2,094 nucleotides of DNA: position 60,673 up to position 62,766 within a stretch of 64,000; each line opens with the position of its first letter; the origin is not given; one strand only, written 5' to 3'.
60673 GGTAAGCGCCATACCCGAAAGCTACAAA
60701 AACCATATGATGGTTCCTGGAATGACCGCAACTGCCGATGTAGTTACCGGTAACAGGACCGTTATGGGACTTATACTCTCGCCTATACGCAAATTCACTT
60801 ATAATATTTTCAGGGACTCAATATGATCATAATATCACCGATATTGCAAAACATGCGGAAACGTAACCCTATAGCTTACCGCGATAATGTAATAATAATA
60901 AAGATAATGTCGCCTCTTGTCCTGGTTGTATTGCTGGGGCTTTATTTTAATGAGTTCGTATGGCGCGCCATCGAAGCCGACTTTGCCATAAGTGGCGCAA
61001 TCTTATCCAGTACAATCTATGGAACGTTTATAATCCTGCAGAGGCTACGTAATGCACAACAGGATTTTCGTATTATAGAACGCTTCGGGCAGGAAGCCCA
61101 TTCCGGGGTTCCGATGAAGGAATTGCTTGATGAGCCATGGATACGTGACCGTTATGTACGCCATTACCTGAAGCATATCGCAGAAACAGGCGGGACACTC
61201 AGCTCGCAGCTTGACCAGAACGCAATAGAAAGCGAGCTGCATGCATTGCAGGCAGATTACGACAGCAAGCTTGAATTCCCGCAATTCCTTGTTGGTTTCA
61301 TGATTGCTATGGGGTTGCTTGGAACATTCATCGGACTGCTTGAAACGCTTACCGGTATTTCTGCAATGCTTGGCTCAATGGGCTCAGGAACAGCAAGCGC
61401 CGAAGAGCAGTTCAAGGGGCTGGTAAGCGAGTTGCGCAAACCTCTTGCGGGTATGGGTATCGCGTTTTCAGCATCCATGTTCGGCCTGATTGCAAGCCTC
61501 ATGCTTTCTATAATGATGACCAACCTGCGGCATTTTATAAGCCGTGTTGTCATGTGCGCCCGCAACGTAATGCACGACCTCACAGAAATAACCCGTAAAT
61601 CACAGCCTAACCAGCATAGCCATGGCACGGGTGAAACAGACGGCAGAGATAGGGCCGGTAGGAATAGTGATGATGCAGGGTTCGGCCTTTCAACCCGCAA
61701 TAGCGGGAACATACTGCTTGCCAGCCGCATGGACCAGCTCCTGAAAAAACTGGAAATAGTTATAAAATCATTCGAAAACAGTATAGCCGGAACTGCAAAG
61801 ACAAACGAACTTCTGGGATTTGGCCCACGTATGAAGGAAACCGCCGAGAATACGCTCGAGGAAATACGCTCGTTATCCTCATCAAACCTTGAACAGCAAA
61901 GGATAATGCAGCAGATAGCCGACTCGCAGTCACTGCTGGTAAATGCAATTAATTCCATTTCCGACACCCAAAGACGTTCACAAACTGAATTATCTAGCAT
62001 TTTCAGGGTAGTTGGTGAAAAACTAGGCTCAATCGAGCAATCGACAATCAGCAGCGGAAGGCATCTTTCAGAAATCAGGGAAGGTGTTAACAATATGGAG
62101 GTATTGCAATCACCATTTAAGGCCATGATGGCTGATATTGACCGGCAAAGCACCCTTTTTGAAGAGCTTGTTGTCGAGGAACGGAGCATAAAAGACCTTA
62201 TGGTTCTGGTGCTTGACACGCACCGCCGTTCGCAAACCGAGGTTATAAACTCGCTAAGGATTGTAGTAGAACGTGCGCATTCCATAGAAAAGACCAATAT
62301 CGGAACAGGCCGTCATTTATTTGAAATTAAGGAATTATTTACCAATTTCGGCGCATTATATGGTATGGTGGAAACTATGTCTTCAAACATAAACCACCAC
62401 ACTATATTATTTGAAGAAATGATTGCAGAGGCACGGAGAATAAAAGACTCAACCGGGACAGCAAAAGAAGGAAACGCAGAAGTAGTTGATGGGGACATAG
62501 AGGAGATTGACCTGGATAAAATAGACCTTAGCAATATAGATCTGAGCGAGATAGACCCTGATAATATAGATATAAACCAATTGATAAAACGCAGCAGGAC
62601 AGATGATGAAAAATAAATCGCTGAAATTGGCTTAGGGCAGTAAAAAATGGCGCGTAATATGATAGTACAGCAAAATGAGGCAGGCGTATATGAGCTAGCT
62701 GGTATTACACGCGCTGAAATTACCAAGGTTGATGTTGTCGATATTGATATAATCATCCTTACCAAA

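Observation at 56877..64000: Candidate novel envelope machine: a T1SS-like TolC + HlyD operon in which a MotA/MotB-type proton-channel pair occupies the place of the ABC exporter, next to a giant RTX adhesin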

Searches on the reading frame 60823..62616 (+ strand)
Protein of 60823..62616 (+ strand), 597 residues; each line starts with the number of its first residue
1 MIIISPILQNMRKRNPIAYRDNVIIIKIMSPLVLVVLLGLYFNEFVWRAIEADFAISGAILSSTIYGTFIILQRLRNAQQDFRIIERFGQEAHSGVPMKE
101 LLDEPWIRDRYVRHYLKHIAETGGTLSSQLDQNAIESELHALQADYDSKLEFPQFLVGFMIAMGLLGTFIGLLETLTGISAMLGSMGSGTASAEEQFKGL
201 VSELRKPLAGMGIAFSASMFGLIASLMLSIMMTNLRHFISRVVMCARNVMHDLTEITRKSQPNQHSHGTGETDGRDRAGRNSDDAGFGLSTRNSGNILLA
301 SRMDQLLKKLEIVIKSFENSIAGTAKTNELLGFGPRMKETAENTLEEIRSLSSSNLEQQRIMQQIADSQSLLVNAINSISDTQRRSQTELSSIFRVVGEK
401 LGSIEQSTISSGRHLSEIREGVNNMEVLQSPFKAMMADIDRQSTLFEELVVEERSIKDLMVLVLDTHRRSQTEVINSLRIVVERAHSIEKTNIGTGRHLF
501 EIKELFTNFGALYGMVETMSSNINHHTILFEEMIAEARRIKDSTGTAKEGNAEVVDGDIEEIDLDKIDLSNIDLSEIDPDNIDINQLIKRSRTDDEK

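Call 3: search_protein_families(library=pfam, proteins=[window:60823-62616:+], max_evalue=1)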
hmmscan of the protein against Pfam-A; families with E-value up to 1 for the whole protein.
window:60823-62616:+ (597 aa): 6 families
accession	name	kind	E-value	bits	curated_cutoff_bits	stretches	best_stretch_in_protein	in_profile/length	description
PF01618.21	MotA_ExbB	-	2.7e-07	30.8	22.9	1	109-244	7-123/127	MotA/TolQ/ExbB proton channel family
PF20870.2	FAM186A-B_N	-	0.0052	16.7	27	1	357-454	56-150/243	FAM186A/B, N-terminal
PF19111.5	DUF5798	-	0.016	15.8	27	1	336-382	33-79/89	Family of unknown function (DUF5798)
PF01757.29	Acyl_transf_3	-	0.037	13.5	31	0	24-89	211-276/326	Acyltransferase domain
PF12057.13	BAG6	-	0.042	14.1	25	0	353-382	39-68/115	BCL2-associated athanogene 6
PF15103.11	G0-G1_switch_2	-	0.61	11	27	0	505-548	32-75/105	G0/G1 switch protein 2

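Call 4: search_protein_families(library=ncbifam, proteins=[window:60823-62616:+], max_evalue=1)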
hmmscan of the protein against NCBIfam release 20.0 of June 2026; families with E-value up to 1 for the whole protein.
window:60823-62616:+ (597 aa): 4 families
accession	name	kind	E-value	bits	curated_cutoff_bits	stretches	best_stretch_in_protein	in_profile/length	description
NF033917.0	antiphage_ZorA_4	subfamily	0.00018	20.6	500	1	147-248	53-141/413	anti-phage ZorAB system protein ZorA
NF033915.0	antiphage_ZorA_2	subfamily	0.0014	17.8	100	1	158-235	113-180/383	anti-phage ZorAB system protein ZorA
NF009758.0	PRK13261.2-4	equivalog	0.052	13.2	237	1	475-525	102-152/182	urease accessory protein UreE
NF033914.0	antiphage_ZorA_1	subfamily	0.44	8.7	190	1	157-233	112-179/619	anti-phage ZorAB system protein ZorA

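Call 5: find_encoding_contigs(protein=window:60823-62616:+, flank=10000, max_places=6)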
Protein window:60823-62616:+ (597 aa): 3 contigs read that carry it; 3 places shown.
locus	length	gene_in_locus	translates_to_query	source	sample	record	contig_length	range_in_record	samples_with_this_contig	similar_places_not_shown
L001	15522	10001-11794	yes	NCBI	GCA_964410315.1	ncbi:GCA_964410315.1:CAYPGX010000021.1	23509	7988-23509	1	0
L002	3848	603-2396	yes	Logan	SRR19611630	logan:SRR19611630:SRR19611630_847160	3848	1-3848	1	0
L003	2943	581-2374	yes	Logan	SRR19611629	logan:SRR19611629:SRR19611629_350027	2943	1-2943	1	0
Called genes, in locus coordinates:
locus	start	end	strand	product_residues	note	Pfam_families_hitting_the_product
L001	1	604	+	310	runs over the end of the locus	PF00027:cNMP_binding, PF10137:CAP12-PCTIR_TIR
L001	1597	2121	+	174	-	PF05229:SCPU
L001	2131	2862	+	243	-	PF00345:PapD_N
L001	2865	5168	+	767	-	PF00577:Usher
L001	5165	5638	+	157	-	PF05229:SCPU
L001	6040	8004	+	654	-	PF02321:OEP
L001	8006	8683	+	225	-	-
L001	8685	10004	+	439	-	PF25917:BSH_RND (weak), PF25994:HH_AprE, PF26002:Beta-barrel_AprE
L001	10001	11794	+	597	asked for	PF01618:MotA_ExbB (weak)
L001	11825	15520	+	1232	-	?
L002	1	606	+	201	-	?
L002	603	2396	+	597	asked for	PF01618:MotA_ExbB (weak)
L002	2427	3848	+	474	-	?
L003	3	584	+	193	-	?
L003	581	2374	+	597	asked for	PF01618:MotA_ExbB (weak)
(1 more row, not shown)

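Call 7: find_homologous_proteins(query=window:60823-62616:+, max_evalue=0.001)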
Query window:60823-62616:+ (597 aa): 301 proteins with E <= 0.001 among 8000 candidates; the best 120 are listed.
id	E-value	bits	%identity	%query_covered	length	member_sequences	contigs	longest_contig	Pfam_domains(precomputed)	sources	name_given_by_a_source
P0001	0.0e+0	1283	100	100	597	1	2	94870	PF01618.22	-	-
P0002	0.0e+0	1127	87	100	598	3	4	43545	PF01618.22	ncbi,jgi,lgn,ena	-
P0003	0.0e+0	1050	81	100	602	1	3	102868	PF01618.22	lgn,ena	-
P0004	0.0e+0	1047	82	99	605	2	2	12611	PF01618.22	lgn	-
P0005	6.6e-234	796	69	91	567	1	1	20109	PF01618.22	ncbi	-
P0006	7.1e-197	673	68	76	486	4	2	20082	PF01618.22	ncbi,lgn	-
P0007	2.4e-186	639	66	76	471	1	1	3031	PF01618.22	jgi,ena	-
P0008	7.1e-184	631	65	76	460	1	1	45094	-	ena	-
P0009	3.0e-183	629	66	75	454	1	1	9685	PF01618.22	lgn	-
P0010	3.6e-182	625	62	76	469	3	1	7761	PF01618.22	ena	-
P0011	3.7e-181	622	64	76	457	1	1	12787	PF01618.22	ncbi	-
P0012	3.7e-178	612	60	76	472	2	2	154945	PF01618.22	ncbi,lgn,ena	-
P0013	1.2e-177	610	65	76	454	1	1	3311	PF01618.22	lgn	-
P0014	3.3e-177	609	63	76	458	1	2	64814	PF01618.22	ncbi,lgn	-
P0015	2.9e-167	576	63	73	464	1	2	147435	PF01618.22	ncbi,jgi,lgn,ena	jgi:biopolymer transport protein ExbB/TolQ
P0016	1.9e-151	524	57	74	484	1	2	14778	PF01618.22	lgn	-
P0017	3.2e-148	513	55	75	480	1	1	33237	PF01618.22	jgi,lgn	-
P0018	4.1e-147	509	57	75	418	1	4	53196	PF01618.22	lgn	-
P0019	2.0e-142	494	56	76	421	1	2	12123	PF01618.22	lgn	-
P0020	2.8e-141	490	54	74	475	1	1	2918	PF01618.22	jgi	jgi:hypothetical protein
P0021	6.2e-139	482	53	73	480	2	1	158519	PF01618.22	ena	-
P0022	3.1e-132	460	46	86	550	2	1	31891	PF01618.22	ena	-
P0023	3.4e-131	457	45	90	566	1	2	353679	PF01618.22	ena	-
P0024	4.4e-129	450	50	77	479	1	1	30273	PF01618.22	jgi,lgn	-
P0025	4.9e-127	443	45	88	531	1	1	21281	PF01618.22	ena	-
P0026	1.4e-125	438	49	74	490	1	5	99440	PF01618.22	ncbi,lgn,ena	-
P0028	3.7e-124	434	50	74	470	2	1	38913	PF01618.22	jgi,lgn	jgi:hypothetical protein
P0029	5.3e-124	433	50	74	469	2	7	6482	PF01618.22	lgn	-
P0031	1.4e-123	432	44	89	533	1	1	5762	PF01618.22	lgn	-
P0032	1.7e-123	431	44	91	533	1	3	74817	PF01618.22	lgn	-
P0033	1.8e-123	431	46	87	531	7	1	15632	PF01618.22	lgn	-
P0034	8.8e-123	429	51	69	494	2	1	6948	PF01618.22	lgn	-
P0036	3.1e-122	427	46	74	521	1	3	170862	PF01618.22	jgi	jgi:hypothetical protein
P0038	2.4e-121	424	43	91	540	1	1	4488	PF01618.22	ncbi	-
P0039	3.3e-121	424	45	87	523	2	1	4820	PF01618.22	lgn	-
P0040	3.3e-121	424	45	89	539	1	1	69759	PF01618.22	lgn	-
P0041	3.8e-121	424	40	87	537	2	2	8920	PF01618.22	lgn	-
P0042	7.3e-121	423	49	76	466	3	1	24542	PF01618.22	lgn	-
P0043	1.2e-120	422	50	74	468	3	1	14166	PF01618.22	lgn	-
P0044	1.7e-120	421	45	87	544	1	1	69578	PF01618.22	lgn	-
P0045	6.0e-120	420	44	90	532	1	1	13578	PF01618.22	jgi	jgi:biopolymer transport protein ExbB/TolQ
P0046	9.7e-120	419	45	87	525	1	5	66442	PF01618.22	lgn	-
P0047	1.6e-119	418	43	91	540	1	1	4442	PF01618.22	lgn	-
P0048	1.7e-119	418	48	73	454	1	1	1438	PF01618.22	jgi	jgi:methyl-accepting chemotaxis protein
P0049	1.8e-119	418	42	88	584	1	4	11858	PF01618.22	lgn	-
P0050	2.0e-119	418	44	87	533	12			PF01618.22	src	-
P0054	3.8e-118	414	41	94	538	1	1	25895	PF01618.22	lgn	-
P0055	7.4e-118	413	43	87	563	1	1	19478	PF01618.22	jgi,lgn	-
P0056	3.1e-117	411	44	90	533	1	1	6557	PF01618.22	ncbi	-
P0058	3.4e-117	411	53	61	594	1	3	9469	PF01618.22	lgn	-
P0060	5.3e-117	410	46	75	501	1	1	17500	PF01618.22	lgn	-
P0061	1.4e-116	409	46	74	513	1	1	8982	PF01618.22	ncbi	-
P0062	1.9e-116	408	40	88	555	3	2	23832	PF01618.22,PF28540.1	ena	-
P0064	3.4e-116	407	43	89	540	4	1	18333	PF01618.22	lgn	-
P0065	3.9e-116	407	48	73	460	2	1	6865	PF01618.22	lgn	-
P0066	4.6e-116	407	41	86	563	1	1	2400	PF01618.22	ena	-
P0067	1.7e-115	405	46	74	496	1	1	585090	PF01618.22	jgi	jgi:biopolymer transport protein ExbB/TolQ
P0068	1.1e-114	402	43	88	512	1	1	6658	PF01618.22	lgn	-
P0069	1.6e-114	402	44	89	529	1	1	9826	PF01618.22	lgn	-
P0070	4.5e-114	400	42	87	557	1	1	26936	PF01618.22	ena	-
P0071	7.9e-114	399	46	73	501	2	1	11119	PF01618.22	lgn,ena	-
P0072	1.5e-113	399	46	74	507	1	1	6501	PF01618.22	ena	-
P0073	1.6e-113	398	55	57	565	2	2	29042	PF01618.22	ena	-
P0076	5.2e-113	397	43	79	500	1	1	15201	PF01618.22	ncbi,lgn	-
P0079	8.0e-112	393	42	88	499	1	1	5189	PF01618.22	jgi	-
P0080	9.9e-112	393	42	87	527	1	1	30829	PF01618.22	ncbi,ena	-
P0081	1.3e-111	392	47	73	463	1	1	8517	PF01618.22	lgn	-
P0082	7.1e-111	390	45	74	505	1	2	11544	PF01618.22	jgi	-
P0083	7.6e-111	390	41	92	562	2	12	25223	PF01618.22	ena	-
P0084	7.7e-111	390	43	81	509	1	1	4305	PF01618.22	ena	-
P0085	9.4e-111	389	61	41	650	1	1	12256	PF01618.22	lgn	-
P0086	2.6e-110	388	49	66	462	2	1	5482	PF01618.22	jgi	jgi:hypothetical protein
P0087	6.2e-110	387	44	76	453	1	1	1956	PF01618.22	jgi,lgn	jgi:biopolymer transport protein ExbB/TolQ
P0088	2.3e-109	385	40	88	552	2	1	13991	PF01618.22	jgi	jgi:hypothetical protein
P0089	1.7e-108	382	45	74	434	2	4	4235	PF01618.22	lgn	-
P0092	1.0e-107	379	42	77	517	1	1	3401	PF01618.22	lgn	-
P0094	5.7e-107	377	45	74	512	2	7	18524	PF01618.22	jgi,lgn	-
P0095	5.7e-107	377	55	54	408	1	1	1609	PF01618.22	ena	-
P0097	7.1e-106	373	45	74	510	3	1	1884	PF01618.22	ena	-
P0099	6.3e-103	363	39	87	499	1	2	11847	PF01618.22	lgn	-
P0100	8.4e-103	363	40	86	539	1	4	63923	PF01618.22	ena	-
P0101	3.1e-102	361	43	77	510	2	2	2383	PF01618.22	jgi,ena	-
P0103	6.0e-101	357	42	72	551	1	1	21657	PF01618.22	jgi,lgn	-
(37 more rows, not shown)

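Call 9: find_related_loci(query=A1, collection=genome_contigs, flank=10000)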
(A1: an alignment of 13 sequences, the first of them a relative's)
Query A1 (597 aa) in genome_contigs; peptide patterns used: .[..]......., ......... (x = any residue, [..] = any of these).
108 stretches matched a pattern; 89 encode a relative of the query (tblastn E <= 1e-3); the best 80 are kept; 80 distinct loci.
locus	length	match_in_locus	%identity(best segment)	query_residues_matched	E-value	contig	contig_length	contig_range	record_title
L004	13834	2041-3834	87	1-597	0e+0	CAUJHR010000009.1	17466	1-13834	MAG: Pseudomonadota bacterium isolate KLAP47 genome assembly, contig: KLAP47_56415, whole genome shotgun sequence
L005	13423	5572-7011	68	1-563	0e+0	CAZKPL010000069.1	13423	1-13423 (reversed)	MAG TPA_asm: uncultured Nitrosomonas sp. isolate SRP263991_co5_92 genome assembly, contig: NODE_9011_length_13423_cov_5.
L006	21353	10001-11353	63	7-542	0e+0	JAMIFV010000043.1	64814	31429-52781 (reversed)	MAG: Alphaproteobacteria bacterium isolate UR_AS_metabat.55 k201_530166, whole genome shotgun sequence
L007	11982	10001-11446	47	8-538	6e-135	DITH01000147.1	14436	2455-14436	MAG TPA_asm: Alphaproteobacteria bacterium UBA6189 UBA6189_contig_215095, whole genome shotgun sequence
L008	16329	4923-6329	49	20-539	1e-132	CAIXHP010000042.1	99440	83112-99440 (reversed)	MAG: uncultured proteobacterium isolate I2_bin-116 genome assembly, contig: bin-116:42/70, whole genome shotgun sequence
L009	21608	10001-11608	44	3-541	3e-130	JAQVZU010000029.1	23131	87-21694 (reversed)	MAG: Alphaproteobacteria bacterium isolate STF2_180 NODE_5220_length_23131_cov_4.015954_Sandtown_F2, whole genome shotgu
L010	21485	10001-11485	45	20-538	2e-129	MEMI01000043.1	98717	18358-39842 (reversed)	MAG: Alphaproteobacteria bacterium RIFCSPHIGHO2_02_FULL_46_13 rifcsphigho2_02_scaffold_617, whole genome shotgun sequenc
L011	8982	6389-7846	46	13-454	3e-122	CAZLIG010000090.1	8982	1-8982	MAG TPA_asm: uncultured Rhodospirillaceae bacterium isolate SRP192927_co3_180 genome assembly, contig: NODE_20431_length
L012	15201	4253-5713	43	15-539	8e-120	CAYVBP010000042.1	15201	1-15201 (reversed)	MAG TPA_asm: uncultured Rhodospirillaceae bacterium isolate SRP192927_co3_841 genome assembly, contig: NODE_8997_length_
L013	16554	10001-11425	45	20-460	1e-114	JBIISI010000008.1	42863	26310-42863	MAG: Rickettsiales bacterium isolate ME2003-11-11_3300044715_group2_bin75 Rohwer_bin1997_scaffold_98_c1, whole genome sh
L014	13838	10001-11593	37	23-538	2e-105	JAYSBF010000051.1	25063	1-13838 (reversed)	MAG: Magnetospirillum sp. isolate XM6_XAHMGE1bin.13 NODE_1093_length_25063_cov_3.130374, whole genome shotgun sequence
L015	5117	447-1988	41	39-538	2e-105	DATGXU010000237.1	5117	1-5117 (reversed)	MAG TPA_asm: Magnetospirillum sp. isolate SMAG_U10617 k141_285174, whole genome shotgun sequence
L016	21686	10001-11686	38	19-538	8e-105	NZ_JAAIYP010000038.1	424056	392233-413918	Magnetospirillum aberrantis SpK contig00038_length=424056, whole genome shotgun sequence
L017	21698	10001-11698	38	18-538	4e-104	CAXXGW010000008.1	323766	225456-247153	MAG: Candidatus Limiplasma sp. isolate db580aba-6051-46eb-9fee-97dd4b2959e1 genome assembly, contig: contig_8, whole gen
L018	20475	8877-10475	38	17-538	5e-101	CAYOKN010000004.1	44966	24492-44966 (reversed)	MAG TPA_asm: uncultured Rhodospirillaceae bacterium isolate SRP290908_co2_141 genome assembly, contig: NODE_956_length_4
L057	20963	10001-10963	35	39-351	2e-48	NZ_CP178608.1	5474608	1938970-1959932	Herbaspirillum huttiense strain HhutSZ1 chromosome, complete genome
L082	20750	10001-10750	32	1-254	2e-30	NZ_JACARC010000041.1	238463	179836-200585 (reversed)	Pseudomonas sp. IPO3778 IPO_3778_S47_L003_contig_41, whole genome shotgun sequence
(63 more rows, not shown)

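Call 16: search_protein_families(library=pfam, proteins=[L004:3865-8055:+, L004:8061-10061:+, L004:13-723:+, L057:11638-13341:+, L057:7664-8440:+, L004:10058-10801:-, L004:10821-11522:-, L004:11524-12243:-, L004:12243-13772:-], max_evalue=0.01)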
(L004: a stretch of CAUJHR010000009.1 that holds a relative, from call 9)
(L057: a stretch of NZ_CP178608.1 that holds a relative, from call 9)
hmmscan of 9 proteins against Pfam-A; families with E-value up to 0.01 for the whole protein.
L004:3865-8055:+ (1396 aa): 2 families
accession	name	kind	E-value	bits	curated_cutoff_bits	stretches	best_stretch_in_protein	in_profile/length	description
PF00353.25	HemolysinCabind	-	2e-52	175.1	23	10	688-723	1-36/36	RTX calcium-binding nonapeptide repeat (4 copies)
PF22783.1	BapA_N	-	0.00028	21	27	0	16-47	30-61/123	BapA, prefix-like domain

L004:8061-10061:+ (666 aa): 6 families
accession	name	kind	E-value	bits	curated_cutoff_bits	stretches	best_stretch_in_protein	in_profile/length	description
PF00005.33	ABC_tran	-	6.2e-31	108.3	25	1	458-607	1-137/137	ABC transporter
PF00664.28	ABC_membrane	-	4e-14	53.4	28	1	131-396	2-272/274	ABC transporter transmembrane region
PF13304.12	AAA_21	-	1.3e-10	42.3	27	1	578-640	237-303/304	AAA domain, putative AbiEii toxin, Type IV TA system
PF02463.25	SMC_N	-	3.5e-08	33.6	40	1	578-649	136-211/220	RecF/RecN/SMC N terminal domain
PF02492.25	cobW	-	0.0017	18.4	20.7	1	470-504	2-37/180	CobW/HypB/UreG, nucleotide-binding domain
PF25199.1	nSTAND_NTPase5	-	0.0067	16.7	34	0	469-514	42-90/145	Novel STAND NTPase 5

L004:13-723:+ (236 aa): 0 families

L057:11638-13341:+ (567 aa): 7 families
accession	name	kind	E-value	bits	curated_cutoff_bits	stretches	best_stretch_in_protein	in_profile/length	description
PF00005.33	ABC_tran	-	8.6e-33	114.3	25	1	362-509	1-137/137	ABC transporter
PF13304.12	AAA_21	-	5.3e-13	50.1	27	2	477-542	234-303/304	AAA domain, putative AbiEii toxin, Type IV TA system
PF00664.28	ABC_membrane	-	1.1e-09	38.8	28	1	37-295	3-268/274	ABC transporter transmembrane region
PF02463.25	SMC_N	-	4.1e-06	26.8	40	1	467-550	135-210/220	RecF/RecN/SMC N terminal domain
PF13555.12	AAA_29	-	0.0004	20.5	27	1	366-395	16-45/61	P-loop containing region of AAA domain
PF03193.22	RsgA_GTPase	-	0.0006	20.1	30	1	338-394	73-128/174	RsgA GTPase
PF01926.29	MMR_HSR1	-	0.0044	17.5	21.9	1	374-395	1-22/113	50S ribosome-binding GTPase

L057:7664-8440:+ (258 aa): 1 family
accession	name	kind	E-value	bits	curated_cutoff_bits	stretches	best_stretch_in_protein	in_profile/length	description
PF00691.25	OmpA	-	1.2e-05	26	27.2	1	160-235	2-77/98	OmpA family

L004:10058-10801:- (247 aa): 2 families
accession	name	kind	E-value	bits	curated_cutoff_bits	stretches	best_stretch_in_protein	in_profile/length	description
PF00005.33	ABC_tran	-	5.3e-23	82.6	25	1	23-163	1-136/137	ABC transporter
PF13304.12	AAA_21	-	6.5e-14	53.1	27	2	126-194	228-299/304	AAA domain, putative AbiEii toxin, Type IV TA system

L004:10821-11522:- (233 aa): 0 families

L004:11524-12243:- (239 aa): 1 family
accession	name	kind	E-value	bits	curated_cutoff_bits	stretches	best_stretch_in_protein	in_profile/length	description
PF07218.16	RAP1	-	0.00016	20.6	26.3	1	38-168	597-719/793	Rhoptry-associated protein 1 (RAP-1)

L004:12243-13772:- (509 aa): 0 families

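Call 24: search_solved_structures(query=A1, max_evalue=10, show_alignments=3)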
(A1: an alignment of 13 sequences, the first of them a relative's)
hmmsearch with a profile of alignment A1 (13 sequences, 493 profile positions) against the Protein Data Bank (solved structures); distinct sequences matched with E-value up to 10: 5.
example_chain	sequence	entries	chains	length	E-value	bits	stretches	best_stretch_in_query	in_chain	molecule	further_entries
6v6b_B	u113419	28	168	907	0.68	11.8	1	362-465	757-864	Gamma-tubulin complex component 3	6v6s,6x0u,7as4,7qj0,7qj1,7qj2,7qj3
6ip1_C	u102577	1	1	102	0.73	11.7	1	391-462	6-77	Synaptosomal-associated protein 25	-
8a3k_UNK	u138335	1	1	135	3.1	9.7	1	399-458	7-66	sc-apCC-4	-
2ch7_A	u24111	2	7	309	4.1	9.2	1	337-473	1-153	METHYL-ACCEPTING CHEMOTAXIS PROTEIN | Methyl-accepting chemotaxis protein 2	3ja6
2ch7_B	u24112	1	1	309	7.6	8.4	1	337-472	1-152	METHYL-ACCEPTING CHEMOTAXIS PROTEIN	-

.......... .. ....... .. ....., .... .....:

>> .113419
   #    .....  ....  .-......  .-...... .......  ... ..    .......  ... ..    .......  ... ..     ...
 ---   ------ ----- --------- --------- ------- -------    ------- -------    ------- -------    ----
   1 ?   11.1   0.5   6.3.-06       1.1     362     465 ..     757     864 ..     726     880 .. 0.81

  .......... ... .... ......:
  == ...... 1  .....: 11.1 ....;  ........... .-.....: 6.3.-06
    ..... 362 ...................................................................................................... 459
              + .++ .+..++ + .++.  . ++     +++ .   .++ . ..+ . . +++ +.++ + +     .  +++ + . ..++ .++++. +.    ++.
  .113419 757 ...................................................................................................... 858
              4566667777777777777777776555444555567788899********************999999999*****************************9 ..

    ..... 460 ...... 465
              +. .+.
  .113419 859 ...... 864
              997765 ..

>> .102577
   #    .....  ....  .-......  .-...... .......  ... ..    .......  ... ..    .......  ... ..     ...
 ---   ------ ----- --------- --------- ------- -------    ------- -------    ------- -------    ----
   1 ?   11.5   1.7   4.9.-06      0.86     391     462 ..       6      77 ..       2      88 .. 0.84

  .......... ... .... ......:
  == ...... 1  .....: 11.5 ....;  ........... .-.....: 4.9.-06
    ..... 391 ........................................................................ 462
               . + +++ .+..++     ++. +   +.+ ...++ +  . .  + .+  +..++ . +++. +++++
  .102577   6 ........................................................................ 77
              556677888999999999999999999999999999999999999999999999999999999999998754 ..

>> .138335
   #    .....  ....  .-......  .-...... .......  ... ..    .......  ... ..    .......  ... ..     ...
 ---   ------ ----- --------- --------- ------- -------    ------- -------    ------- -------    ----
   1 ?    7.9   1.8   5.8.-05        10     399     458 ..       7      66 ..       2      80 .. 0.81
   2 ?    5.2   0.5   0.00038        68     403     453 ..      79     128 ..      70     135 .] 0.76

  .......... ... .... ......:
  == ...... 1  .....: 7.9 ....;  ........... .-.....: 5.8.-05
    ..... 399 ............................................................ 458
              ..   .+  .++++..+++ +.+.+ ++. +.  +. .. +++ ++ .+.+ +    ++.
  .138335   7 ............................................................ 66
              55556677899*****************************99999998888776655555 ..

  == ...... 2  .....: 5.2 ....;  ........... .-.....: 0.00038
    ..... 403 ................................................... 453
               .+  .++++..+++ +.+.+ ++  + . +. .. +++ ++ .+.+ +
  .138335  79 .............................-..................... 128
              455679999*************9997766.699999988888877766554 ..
